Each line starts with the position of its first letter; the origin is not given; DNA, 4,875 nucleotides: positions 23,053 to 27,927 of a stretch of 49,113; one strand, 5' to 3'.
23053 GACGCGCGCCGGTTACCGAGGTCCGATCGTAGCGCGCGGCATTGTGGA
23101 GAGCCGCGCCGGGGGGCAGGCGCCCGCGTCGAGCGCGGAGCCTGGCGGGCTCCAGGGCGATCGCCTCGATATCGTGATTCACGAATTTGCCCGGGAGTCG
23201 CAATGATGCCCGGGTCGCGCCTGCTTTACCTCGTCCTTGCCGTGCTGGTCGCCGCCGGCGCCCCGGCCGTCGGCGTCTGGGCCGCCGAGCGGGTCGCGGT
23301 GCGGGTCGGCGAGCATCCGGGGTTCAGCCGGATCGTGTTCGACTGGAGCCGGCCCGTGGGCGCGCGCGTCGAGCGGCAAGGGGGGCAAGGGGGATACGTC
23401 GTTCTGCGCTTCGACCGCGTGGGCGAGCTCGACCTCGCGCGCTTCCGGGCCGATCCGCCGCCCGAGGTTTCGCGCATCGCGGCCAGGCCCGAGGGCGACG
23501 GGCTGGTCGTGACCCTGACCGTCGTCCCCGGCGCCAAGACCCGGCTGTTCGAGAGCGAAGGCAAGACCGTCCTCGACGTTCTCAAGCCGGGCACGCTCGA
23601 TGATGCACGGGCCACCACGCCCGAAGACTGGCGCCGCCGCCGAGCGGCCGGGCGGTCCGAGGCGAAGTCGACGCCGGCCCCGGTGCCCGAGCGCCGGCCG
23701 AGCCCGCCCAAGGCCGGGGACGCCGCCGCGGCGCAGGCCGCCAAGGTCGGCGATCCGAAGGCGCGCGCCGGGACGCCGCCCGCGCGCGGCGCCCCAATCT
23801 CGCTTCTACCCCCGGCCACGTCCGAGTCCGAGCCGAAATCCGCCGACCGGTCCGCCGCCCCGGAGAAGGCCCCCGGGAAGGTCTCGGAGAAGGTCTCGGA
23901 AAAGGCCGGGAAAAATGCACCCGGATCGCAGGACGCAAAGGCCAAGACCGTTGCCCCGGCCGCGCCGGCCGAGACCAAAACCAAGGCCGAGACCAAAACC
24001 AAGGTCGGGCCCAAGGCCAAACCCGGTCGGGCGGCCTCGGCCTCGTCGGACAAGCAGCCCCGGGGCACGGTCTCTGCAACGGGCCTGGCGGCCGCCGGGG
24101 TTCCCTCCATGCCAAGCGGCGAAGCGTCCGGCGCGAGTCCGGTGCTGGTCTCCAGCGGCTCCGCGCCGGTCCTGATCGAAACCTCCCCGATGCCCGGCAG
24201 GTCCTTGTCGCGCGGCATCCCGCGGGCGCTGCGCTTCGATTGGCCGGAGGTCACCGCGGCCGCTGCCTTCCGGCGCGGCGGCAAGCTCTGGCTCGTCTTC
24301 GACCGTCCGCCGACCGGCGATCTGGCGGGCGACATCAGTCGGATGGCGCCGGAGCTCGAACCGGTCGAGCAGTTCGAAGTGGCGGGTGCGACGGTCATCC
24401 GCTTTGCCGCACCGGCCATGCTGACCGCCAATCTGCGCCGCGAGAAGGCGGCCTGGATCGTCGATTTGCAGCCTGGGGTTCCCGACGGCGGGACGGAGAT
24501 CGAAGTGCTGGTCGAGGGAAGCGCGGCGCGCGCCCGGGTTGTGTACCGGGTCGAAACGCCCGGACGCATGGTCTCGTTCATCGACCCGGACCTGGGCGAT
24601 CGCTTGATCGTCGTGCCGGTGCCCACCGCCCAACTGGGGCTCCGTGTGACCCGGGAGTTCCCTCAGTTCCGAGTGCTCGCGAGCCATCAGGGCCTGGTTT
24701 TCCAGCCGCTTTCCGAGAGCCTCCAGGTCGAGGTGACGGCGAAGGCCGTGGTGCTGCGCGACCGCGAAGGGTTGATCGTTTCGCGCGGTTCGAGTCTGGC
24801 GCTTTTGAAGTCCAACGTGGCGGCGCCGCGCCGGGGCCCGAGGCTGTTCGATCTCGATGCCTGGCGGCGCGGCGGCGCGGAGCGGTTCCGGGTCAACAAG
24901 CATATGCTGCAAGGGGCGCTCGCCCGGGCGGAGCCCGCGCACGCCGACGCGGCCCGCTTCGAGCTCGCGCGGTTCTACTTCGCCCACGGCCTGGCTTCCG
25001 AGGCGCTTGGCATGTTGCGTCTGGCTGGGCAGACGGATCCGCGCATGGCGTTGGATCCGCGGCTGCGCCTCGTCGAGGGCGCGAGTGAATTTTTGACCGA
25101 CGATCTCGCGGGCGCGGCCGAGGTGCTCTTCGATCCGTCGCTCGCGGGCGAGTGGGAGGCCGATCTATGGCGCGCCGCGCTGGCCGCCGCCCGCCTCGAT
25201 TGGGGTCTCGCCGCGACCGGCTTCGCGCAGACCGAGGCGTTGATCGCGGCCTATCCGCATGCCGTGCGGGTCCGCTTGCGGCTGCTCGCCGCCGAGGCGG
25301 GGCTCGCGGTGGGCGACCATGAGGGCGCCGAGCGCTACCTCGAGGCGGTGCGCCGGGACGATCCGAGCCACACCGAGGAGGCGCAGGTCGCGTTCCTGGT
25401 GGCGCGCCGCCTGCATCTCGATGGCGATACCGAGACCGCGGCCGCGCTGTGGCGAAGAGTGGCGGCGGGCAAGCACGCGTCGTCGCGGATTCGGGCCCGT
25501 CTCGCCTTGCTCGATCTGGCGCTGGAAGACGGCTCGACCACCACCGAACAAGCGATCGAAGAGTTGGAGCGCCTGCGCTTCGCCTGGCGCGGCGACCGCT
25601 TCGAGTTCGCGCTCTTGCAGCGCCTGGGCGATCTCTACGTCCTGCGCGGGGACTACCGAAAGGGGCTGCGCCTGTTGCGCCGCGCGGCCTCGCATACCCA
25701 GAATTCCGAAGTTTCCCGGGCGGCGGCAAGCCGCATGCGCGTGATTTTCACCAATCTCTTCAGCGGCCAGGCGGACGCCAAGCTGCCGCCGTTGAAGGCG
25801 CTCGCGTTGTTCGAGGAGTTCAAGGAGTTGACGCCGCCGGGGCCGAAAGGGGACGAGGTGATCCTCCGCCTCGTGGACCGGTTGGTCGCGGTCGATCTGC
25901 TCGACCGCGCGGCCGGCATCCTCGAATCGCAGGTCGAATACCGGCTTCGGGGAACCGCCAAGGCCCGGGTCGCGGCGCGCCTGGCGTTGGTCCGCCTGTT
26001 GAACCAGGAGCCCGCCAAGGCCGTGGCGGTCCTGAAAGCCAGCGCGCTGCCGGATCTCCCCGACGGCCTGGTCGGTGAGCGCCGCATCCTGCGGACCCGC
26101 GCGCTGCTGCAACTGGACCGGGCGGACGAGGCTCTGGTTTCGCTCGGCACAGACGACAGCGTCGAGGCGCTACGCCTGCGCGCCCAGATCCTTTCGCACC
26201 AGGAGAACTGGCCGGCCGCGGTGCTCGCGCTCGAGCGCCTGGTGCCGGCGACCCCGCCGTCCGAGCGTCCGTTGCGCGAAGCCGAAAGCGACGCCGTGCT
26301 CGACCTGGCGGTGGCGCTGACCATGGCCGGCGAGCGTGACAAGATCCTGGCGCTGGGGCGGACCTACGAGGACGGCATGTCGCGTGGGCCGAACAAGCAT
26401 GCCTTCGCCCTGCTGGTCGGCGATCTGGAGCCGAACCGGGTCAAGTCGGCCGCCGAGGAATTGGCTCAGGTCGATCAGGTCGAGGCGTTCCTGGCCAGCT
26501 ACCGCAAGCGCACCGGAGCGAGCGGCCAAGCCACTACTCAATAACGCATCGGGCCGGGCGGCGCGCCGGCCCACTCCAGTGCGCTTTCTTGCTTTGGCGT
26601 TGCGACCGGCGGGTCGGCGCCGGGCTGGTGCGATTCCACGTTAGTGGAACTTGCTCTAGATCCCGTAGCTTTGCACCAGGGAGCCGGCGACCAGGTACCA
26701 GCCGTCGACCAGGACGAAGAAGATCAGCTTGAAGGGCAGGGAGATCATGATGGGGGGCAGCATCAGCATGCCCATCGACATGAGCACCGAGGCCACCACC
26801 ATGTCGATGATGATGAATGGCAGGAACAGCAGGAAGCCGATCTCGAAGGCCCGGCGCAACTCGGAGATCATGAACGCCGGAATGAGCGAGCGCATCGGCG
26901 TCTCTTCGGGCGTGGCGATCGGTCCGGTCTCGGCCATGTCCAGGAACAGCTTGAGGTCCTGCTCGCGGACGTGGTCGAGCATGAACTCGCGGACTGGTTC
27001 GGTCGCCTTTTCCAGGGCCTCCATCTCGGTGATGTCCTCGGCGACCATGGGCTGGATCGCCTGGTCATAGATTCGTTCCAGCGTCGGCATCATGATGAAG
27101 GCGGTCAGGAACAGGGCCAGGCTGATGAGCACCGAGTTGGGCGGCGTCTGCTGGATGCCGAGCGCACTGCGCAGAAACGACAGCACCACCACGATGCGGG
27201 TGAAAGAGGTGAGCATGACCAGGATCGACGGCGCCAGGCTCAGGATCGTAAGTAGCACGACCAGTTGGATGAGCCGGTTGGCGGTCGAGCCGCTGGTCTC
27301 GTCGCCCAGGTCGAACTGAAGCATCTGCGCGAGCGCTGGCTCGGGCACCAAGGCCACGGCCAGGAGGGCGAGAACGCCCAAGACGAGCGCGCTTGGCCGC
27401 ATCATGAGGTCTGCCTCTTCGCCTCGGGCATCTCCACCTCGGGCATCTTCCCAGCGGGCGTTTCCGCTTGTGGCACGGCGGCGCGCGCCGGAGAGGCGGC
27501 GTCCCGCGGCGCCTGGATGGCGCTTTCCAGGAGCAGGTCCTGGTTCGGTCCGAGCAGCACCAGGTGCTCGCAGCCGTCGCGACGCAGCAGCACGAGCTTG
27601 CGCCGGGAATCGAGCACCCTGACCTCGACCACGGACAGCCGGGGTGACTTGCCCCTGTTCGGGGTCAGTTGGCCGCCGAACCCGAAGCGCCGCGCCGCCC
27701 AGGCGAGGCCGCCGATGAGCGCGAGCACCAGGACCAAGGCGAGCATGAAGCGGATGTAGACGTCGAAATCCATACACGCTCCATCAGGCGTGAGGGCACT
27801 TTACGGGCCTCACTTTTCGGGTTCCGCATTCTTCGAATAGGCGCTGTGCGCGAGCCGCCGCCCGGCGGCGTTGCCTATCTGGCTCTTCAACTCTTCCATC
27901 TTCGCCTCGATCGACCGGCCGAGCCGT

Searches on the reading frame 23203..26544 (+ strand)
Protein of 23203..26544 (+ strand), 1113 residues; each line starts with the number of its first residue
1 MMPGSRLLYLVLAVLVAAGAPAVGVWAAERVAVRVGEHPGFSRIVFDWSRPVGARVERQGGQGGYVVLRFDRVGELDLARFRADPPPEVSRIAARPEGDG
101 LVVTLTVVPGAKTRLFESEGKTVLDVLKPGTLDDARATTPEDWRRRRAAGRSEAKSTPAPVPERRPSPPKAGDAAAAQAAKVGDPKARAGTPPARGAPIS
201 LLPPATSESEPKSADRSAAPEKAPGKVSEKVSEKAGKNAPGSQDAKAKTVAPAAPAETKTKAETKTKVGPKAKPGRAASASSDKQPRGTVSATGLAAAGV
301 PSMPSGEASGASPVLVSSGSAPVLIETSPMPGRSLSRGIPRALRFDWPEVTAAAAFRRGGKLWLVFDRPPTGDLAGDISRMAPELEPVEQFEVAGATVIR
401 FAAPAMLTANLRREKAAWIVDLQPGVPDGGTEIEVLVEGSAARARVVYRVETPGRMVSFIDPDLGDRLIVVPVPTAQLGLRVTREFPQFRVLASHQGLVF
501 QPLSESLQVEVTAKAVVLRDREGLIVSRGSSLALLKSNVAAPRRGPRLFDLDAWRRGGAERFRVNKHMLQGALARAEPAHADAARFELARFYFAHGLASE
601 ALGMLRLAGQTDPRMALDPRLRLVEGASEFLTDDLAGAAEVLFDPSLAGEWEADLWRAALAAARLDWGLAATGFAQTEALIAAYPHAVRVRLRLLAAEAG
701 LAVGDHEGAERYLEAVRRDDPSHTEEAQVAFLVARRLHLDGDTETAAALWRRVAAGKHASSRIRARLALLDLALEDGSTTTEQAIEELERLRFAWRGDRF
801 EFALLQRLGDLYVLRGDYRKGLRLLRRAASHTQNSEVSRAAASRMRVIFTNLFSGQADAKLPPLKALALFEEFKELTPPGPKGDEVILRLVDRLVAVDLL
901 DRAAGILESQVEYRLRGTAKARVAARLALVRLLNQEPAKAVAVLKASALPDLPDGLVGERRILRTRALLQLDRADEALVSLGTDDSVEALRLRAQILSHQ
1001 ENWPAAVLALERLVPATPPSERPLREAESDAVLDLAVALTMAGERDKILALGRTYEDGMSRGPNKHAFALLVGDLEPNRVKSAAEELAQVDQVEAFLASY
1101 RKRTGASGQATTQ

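Call 16: search_protein_families(library=pfam, proteins=[window:23203-26544:+], max_evalue=0.001)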
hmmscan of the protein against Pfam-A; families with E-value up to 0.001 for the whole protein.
window:23203-26544:+ (1113 aa): 2 families
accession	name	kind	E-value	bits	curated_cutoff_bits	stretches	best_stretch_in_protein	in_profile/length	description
PF14559.12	TPR_19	-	2.5e-05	24.9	25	0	678-727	15-61/68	Tetratricopeptide repeat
PF12895.13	ANAPC3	-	9.2e-05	23.1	27.2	0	927-982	29-80/82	Anaphase-promoting complex, cyclosome, subunit 3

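Call 79: search_protein_families(library=ncbifam, proteins=[window:23203-26544:+], max_evalue=0.001)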
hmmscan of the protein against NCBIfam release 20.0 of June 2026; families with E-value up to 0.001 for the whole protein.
window:23203-26544:+ (1113 aa): 1 family
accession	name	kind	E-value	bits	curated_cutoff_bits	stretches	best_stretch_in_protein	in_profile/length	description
NF040959.1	MamA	equivalog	0.00071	19.1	200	0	703-776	50-120/204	magnetosome protein MamA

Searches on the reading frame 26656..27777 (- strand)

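Call 16: search_protein_families(library=pfam, proteins=[window:26656-27777:-], max_evalue=0.001)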
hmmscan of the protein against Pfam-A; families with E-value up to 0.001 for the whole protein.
window:26656-27777:- (373 aa): 1 family
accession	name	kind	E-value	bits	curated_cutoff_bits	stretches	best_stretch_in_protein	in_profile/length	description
PF00813.25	FliP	-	1.9e-82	276.3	26.9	1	175-367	1-191/191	FliP family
